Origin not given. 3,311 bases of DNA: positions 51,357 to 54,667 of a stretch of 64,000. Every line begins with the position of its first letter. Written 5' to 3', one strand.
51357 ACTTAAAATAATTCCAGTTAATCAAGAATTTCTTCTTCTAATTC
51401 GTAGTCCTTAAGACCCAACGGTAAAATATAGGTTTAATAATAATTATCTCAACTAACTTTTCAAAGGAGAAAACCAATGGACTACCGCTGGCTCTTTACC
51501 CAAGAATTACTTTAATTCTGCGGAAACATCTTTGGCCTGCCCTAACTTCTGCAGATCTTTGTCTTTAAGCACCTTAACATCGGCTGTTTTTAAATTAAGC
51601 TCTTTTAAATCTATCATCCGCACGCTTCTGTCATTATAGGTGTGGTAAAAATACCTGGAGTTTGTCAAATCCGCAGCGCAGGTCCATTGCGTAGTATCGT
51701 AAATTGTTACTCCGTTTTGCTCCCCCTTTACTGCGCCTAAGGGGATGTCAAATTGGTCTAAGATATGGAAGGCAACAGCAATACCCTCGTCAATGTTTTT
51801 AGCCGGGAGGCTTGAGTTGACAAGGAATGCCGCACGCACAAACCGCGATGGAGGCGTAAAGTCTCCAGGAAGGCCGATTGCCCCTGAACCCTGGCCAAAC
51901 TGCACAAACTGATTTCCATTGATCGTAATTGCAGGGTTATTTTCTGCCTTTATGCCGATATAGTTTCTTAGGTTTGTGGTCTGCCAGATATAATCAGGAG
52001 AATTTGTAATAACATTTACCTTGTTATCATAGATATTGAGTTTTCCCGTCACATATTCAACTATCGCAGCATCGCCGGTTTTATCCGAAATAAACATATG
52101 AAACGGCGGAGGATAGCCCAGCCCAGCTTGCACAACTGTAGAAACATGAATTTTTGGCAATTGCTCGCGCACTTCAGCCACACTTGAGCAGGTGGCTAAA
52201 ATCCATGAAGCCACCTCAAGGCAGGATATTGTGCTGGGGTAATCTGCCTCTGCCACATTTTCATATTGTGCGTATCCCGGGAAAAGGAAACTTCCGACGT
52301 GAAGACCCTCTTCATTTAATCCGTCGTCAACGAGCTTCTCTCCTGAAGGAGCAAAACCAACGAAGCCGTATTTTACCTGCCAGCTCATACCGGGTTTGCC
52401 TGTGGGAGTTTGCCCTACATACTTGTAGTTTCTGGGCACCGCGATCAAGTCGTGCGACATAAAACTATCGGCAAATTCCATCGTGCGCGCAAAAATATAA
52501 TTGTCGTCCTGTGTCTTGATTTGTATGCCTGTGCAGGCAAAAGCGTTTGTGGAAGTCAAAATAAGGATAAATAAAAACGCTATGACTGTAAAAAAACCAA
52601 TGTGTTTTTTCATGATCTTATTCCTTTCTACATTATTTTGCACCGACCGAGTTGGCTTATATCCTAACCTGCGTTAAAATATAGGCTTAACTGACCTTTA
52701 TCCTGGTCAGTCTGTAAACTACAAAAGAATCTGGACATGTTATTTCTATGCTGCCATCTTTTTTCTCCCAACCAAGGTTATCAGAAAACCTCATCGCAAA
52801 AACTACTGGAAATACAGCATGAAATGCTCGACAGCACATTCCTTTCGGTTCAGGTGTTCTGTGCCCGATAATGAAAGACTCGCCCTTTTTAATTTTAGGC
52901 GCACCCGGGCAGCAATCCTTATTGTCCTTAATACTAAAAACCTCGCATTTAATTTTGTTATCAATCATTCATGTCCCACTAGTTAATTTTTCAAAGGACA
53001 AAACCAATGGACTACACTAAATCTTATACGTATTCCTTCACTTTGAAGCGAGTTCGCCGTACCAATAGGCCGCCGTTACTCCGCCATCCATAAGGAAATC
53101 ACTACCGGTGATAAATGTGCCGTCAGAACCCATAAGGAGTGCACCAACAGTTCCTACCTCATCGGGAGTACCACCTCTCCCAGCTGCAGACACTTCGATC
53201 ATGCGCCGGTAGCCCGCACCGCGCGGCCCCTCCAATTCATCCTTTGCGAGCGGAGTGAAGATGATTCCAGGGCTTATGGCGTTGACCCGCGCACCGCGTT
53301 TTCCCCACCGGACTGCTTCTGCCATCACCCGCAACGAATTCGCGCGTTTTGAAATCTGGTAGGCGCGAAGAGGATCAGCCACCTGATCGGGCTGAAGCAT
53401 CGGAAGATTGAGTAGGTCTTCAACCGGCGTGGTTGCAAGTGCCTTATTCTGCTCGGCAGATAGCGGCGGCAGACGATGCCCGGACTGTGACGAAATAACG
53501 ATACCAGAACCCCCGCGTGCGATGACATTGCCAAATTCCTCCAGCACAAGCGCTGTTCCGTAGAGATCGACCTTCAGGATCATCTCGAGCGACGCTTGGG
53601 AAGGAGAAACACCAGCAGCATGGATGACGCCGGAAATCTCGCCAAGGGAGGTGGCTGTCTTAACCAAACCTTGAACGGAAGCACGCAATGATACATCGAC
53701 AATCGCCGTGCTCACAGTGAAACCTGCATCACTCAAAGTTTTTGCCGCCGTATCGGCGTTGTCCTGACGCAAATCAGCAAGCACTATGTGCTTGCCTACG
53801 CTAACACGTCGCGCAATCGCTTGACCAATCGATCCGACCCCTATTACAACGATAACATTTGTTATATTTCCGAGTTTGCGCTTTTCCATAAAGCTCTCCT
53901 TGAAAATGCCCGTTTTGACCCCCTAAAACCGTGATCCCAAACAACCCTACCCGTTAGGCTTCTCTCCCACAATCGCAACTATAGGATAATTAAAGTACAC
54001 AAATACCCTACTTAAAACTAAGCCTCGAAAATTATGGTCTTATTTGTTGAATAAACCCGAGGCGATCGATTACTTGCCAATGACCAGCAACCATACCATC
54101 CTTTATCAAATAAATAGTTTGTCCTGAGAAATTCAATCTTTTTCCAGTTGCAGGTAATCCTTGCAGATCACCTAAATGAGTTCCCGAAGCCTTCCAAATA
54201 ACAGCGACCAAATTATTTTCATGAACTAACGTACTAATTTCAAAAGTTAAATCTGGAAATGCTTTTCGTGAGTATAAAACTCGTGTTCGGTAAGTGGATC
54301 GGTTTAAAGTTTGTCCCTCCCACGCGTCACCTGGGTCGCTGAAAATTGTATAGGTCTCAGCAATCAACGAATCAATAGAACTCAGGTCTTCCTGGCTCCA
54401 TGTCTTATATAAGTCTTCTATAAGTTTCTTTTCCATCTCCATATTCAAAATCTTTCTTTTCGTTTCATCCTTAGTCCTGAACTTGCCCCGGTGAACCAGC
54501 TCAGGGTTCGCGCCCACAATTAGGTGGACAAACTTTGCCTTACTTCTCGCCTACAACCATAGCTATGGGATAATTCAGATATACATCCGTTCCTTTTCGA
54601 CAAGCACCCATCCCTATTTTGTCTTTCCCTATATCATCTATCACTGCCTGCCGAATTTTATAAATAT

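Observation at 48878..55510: Bipartite hairpin element in six copies separates the accessory genes and is also the 5' region of the only transposase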

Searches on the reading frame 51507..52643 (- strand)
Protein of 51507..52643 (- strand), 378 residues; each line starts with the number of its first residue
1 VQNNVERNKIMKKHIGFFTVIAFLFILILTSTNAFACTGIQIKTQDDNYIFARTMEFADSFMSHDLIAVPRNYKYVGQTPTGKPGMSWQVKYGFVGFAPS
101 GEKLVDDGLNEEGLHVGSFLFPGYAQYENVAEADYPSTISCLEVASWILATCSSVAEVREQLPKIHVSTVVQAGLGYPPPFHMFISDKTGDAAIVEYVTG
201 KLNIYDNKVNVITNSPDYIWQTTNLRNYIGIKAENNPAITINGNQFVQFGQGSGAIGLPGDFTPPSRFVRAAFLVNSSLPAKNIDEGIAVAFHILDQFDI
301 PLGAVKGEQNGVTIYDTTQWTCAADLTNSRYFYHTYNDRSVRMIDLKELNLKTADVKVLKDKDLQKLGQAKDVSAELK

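Call 7: search_protein_families(library=pfam, proteins=[window:51507-52643:-], max_evalue=0.01)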
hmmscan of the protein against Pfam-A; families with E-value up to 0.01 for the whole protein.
window:51507-52643:- (378 aa): 1 family
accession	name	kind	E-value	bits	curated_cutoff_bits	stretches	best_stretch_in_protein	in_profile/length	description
PF02275.23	CBAH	-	7.3e-77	259.5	20.4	1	37-357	1-314/316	Linear amide C-N hydrolases, choloylglycine hydrolase family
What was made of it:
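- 51507..52616 (-): Choloylglycine-hydrolase-family (CBAH) gene. Its stop codon lies 20-21 nt from the end of C. Pfam CBAH, 7.3e-77 (call 7).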

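Call 73: find_homologous_proteins(query=window:51507-52616:-, max_evalue=1e-30)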
Query window:51507-52616:- (369 aa): 4610 proteins with E <= 1e-30 among 6523 candidates; the best 120 are listed.
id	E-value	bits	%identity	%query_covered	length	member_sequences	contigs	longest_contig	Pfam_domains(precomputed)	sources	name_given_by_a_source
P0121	7.9e-215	731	85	100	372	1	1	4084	PF02275.24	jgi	-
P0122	1.1e-212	724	84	100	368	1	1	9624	PF02275.24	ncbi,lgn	-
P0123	1.7e-209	714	83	100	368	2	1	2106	PF02275.24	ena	-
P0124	1.6e-207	707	84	98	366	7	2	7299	PF02275.24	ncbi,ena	-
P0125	7.6e-207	705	83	100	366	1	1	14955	PF02275.24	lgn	-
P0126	2.4e-206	703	82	100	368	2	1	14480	PF02275.24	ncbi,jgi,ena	-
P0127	2.3e-204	697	94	88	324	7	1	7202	PF02275.24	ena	-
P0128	6.2e-202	689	79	100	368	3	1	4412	PF02275.24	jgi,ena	-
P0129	6.7e-194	662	92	85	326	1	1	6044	PF02275.24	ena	-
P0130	2.3e-192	657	77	100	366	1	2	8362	PF02275.24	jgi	-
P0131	4.8e-174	597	70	99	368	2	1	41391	PF02275.24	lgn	-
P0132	5.7e-167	574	65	99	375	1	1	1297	PF02275.24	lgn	-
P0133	2.7e-162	558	74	93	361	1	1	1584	PF03417.22,PF02275.24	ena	-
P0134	2.5e-156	539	62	99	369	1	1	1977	PF03417.22,PF02275.24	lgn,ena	-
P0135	2.7e-156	539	63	100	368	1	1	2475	PF02275.24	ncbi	-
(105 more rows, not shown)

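Call 74: find_encoding_contigs(protein=P0127, flank=5000, max_places=3)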
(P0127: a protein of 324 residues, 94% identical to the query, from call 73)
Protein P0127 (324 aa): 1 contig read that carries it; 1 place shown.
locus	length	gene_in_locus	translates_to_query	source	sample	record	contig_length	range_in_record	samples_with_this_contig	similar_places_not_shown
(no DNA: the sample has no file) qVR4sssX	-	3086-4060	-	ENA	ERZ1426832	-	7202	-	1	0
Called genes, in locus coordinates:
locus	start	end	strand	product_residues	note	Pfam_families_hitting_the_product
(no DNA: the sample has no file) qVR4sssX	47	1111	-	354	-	PF13683:rve_3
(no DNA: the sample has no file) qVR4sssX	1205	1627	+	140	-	-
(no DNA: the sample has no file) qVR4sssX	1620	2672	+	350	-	PF02661:Fic, PF08220:HTH_DeoR (faint)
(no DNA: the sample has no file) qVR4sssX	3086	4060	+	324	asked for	PF02275:CBAH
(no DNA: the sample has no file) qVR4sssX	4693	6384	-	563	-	-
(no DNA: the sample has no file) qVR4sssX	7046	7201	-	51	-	?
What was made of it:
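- The closest CBAH homologue (94% identity) again lies two genes from a divergent 354-aa rve_3 gene (call 74; no DNA available). A 94%-identical CBAH gene lies near another transposase of this family (call 74).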

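Call 75: find_encoding_contigs(protein=P0122, flank=5000, max_places=3)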
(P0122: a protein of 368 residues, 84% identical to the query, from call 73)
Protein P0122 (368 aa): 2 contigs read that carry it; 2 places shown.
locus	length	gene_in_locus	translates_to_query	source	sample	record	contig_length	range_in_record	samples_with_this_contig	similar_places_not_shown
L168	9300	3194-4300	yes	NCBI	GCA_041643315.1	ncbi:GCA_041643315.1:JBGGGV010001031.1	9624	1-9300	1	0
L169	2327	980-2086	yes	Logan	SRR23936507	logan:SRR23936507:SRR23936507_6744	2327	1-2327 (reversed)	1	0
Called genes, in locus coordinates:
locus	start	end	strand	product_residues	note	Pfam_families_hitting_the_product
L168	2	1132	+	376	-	?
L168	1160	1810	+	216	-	PF12385:Peptidase_C70 (weak), PF03412:Peptidase_C39, PF13529:Peptidase_C39_2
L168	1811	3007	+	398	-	PF04966:OprB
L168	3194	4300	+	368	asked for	PF02275:CBAH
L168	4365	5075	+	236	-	-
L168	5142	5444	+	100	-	-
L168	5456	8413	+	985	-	PF03797:Autotransporter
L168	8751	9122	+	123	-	PF09719:C_GCAxxG_C_C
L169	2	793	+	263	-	?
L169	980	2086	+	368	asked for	PF02275:CBAH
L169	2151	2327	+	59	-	?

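Call 76: find_encoding_contigs(protein=P0126, flank=5000, max_places=3)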
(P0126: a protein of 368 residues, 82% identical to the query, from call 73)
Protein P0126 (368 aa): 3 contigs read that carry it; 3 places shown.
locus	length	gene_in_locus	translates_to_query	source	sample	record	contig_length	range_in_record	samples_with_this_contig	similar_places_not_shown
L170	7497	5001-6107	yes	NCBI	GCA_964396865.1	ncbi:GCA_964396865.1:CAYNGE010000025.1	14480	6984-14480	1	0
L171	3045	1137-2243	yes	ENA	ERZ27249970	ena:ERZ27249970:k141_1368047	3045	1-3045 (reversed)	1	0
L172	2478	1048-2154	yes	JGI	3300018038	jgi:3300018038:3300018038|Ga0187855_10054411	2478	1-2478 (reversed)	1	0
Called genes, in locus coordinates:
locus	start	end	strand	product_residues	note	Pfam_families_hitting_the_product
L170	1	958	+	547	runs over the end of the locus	PF02776:TPP_enzyme_N, PF00205:TPP_enzyme_M, PF02775:TPP_enzyme_C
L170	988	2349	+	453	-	PF00171:Aldedh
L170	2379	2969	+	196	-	PF02798:GST_N, PF13417:GST_N_3 (weak), PF13409:GST_N_2, PF00043:GST_C, PF13410:GST_C_2 (weak)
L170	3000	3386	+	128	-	PF02077:SURF4, PF05514:HR_lesion (weak), PF07681:DoxX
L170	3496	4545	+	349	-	PF01758:SBF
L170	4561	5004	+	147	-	PF01451:LMWPc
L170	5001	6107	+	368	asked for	PF02275:CBAH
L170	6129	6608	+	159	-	PF00383:dCMP_cyt_deam_1, PF14437:MafB19-deam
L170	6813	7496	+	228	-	?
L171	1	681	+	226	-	?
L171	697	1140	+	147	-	PF01451:LMWPc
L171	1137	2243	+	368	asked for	PF02275:CBAH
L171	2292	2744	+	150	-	PF00383:dCMP_cyt_deam_1, PF14437:MafB19-deam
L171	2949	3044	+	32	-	?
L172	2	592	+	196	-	?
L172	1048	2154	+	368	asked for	PF02275:CBAH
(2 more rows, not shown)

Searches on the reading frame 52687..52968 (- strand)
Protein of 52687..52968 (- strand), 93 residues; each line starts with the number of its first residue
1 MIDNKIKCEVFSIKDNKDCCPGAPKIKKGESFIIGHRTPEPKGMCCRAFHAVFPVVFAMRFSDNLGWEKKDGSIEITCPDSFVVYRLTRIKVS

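Call 7: search_protein_families(library=pfam, proteins=[window:52687-52968:-], max_evalue=0.01)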
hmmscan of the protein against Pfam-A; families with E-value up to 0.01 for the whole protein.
window:52687-52968:- (93 aa): 0 families

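Call 95: search_protein_families(library=ncbifam, proteins=[window:52687-52968:-], max_evalue=0.01)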
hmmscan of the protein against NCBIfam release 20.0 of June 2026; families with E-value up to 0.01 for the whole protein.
window:52687-52968:- (93 aa): 1 family
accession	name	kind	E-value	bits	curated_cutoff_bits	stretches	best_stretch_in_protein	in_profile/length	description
TIGR04076.1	TIGR04076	subfamily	6e-12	46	33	1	5-91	3-90/91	TIGR04076 family protein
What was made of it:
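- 52687..52968 (-): TIGR04076-family small gene. Its last two codons and its stop codon are supplied by copy D. NCBIfam TIGR04076, 46 bits against a cutoff of 33, residues 5-91 of 93 (call 95).
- Checked: D overlaps the last codons of a TIGR04076-family ORF (call 95).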

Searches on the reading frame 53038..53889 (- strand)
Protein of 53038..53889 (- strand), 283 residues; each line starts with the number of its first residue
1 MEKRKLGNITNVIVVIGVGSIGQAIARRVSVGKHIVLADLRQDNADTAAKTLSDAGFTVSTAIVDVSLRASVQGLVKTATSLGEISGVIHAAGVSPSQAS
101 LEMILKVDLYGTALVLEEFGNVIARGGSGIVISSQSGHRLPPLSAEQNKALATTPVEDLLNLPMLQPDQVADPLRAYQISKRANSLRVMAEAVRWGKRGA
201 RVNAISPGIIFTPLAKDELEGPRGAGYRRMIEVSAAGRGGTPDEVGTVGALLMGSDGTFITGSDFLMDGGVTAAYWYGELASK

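Call 7: search_protein_families(library=pfam, proteins=[window:53038-53889:-], max_evalue=0.01)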
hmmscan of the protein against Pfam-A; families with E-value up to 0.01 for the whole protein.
window:53038-53889:- (283 aa): 6 families
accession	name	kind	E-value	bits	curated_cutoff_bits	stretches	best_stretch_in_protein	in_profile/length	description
PF13561.12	adh_short_C2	-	1.4e-30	107.1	27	2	159-272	125-236/236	Enoyl-(Acyl carrier protein) reductase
PF00106.31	adh_short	-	1e-13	51.7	26.6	1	12-138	2-140/195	short chain dehydrogenase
PF08659.16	KR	-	3.7e-08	33.9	22.6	1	13-102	4-99/180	KR domain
PF03435.24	Sacchrp_dh_NADP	-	0.00034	21.4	25.1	1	13-79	1-69/129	Saccharopine dehydrogenase NADP binding domain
PF02254.24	TrkA_N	-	0.0058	17.4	23.8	1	13-52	1-41/116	TrkA-N domain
PF03807.23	F420_oxidored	-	0.0072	17.3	21.6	0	13-59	2-46/94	NADP oxidoreductase coenzyme F420-dependent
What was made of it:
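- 53038..55343 (-): Three host or accessory genes: SDR 53038-53889 (GC 54%, against 41% for the window), SnoaL-like 54032-54517, and methyltransferase 54540-55343. Pfam (call 7).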

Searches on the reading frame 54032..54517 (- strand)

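Call 7: search_protein_families(library=pfam, proteins=[window:54032-54517:-], max_evalue=0.01)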
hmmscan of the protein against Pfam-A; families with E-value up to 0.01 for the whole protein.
window:54032-54517:- (161 aa): 2 families
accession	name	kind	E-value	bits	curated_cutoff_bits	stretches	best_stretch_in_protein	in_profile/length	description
PF07366.18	SnoaL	-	6.9e-26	91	28.4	1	36-159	7-126/126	SnoaL-like polyketide cyclase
PF12680.13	SnoaL_2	-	1.9e-14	54.5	27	1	33-146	1-102/102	SnoaL-like domain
